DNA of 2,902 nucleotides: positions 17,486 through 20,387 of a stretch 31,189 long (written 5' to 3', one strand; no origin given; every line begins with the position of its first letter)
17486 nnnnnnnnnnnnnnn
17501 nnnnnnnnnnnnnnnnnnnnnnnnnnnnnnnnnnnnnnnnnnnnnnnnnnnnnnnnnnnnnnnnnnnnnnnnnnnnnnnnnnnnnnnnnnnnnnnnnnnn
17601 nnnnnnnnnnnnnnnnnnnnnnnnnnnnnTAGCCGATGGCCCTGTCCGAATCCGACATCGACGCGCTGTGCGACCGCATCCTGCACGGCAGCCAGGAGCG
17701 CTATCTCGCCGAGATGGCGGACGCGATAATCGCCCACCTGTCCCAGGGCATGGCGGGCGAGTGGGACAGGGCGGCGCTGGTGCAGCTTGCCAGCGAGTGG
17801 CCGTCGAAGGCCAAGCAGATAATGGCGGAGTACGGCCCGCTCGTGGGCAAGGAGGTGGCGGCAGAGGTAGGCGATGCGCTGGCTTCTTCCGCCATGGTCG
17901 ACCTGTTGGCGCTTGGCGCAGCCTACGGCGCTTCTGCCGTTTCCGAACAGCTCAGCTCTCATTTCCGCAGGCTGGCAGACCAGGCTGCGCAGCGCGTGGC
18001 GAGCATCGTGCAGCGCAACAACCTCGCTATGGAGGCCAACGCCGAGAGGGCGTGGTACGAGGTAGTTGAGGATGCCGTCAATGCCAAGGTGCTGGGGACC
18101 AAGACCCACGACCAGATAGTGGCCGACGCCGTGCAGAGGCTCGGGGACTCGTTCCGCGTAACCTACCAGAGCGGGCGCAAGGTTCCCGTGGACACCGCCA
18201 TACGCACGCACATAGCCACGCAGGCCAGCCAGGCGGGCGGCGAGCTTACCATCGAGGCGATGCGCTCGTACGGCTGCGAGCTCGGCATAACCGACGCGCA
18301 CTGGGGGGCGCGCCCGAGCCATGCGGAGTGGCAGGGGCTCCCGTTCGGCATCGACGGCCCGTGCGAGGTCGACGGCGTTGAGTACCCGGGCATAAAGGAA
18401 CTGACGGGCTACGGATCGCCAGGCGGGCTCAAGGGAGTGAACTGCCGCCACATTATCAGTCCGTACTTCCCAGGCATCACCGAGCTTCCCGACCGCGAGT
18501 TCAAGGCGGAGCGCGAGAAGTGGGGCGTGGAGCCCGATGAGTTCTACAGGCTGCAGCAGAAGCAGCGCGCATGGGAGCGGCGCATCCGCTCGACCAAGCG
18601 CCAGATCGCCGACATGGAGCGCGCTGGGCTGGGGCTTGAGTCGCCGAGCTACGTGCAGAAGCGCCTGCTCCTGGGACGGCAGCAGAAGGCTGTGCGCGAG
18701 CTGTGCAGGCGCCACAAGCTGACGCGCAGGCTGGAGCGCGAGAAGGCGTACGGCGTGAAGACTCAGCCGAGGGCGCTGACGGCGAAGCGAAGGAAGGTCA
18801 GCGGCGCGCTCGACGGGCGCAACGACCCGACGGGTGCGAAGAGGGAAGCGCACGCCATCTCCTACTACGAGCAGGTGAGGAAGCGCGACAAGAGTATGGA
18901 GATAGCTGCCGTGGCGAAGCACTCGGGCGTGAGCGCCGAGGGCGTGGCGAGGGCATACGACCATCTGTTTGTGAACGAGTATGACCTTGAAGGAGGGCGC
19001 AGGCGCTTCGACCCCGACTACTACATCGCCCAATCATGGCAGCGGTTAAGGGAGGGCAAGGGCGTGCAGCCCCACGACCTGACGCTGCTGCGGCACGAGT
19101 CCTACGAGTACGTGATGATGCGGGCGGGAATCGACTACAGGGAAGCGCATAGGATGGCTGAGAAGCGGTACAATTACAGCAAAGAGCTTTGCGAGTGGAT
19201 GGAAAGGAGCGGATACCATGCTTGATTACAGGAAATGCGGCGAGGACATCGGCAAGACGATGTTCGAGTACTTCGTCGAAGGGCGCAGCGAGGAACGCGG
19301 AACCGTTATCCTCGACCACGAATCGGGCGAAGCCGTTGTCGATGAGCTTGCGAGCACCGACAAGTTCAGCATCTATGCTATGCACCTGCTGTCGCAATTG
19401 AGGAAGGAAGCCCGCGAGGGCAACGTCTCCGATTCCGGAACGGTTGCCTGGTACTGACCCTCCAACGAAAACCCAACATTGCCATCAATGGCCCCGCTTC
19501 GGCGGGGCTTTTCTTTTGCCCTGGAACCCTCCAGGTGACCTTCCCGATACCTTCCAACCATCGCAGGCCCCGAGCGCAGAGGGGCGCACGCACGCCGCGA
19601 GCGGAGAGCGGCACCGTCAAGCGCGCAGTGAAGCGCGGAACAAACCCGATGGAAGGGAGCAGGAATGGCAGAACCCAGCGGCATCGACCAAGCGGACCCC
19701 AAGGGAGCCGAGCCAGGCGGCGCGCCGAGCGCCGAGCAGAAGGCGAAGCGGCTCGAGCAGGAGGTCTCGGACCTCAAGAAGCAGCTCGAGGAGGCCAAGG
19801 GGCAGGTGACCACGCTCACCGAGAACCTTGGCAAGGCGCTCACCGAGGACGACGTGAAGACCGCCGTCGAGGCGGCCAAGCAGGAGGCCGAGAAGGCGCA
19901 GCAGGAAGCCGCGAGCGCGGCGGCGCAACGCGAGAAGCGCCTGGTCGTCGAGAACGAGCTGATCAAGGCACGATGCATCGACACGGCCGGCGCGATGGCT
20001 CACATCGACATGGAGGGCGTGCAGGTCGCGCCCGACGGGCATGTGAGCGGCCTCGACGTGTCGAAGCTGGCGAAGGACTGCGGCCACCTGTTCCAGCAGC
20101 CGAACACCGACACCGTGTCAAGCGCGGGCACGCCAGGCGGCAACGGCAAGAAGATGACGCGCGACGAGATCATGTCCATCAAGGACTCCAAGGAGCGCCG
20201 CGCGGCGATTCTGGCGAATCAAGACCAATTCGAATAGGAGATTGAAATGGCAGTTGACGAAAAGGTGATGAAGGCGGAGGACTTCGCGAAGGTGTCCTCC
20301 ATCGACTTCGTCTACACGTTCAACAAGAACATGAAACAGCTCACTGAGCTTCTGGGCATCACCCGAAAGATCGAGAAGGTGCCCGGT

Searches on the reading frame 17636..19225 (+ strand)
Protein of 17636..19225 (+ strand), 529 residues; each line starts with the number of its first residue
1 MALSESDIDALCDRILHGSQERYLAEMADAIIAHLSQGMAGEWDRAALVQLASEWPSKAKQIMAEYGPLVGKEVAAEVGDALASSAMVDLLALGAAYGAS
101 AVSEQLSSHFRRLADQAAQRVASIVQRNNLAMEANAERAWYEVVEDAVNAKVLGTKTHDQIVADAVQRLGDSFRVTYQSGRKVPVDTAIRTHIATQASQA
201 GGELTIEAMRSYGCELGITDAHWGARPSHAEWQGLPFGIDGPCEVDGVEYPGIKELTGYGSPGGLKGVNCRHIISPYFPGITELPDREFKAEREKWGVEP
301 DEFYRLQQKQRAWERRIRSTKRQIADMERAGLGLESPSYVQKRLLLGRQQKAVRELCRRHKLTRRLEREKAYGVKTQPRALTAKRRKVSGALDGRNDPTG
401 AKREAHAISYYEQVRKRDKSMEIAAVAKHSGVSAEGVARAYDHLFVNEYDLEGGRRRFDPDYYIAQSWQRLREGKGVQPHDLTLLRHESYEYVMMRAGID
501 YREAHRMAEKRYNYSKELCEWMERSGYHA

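Call 62: search_protein_families(library=pfam, proteins=[window:17636-19225:+], max_evalue=0.001)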
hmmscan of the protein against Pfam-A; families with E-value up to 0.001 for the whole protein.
window:17636-19225:+ (529 aa): 1 family
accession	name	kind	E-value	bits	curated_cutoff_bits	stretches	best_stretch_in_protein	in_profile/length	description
PF06152.16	Phage_min_cap2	-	5.5e-49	167.5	26.3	1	27-355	28-363/366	Phage minor capsid protein 2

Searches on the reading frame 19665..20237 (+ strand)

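Call 62: search_protein_families(library=pfam, proteins=[window:19665-20237:+], max_evalue=0.001)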
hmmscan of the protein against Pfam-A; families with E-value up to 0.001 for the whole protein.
window:19665-20237:+ (190 aa): 1 family
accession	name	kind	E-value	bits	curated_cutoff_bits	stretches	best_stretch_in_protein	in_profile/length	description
PF06810.17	Phage_scaffold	-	1.2e-19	71.4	35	1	16-163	26-169/170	Phage capsid assembly scaffolding protein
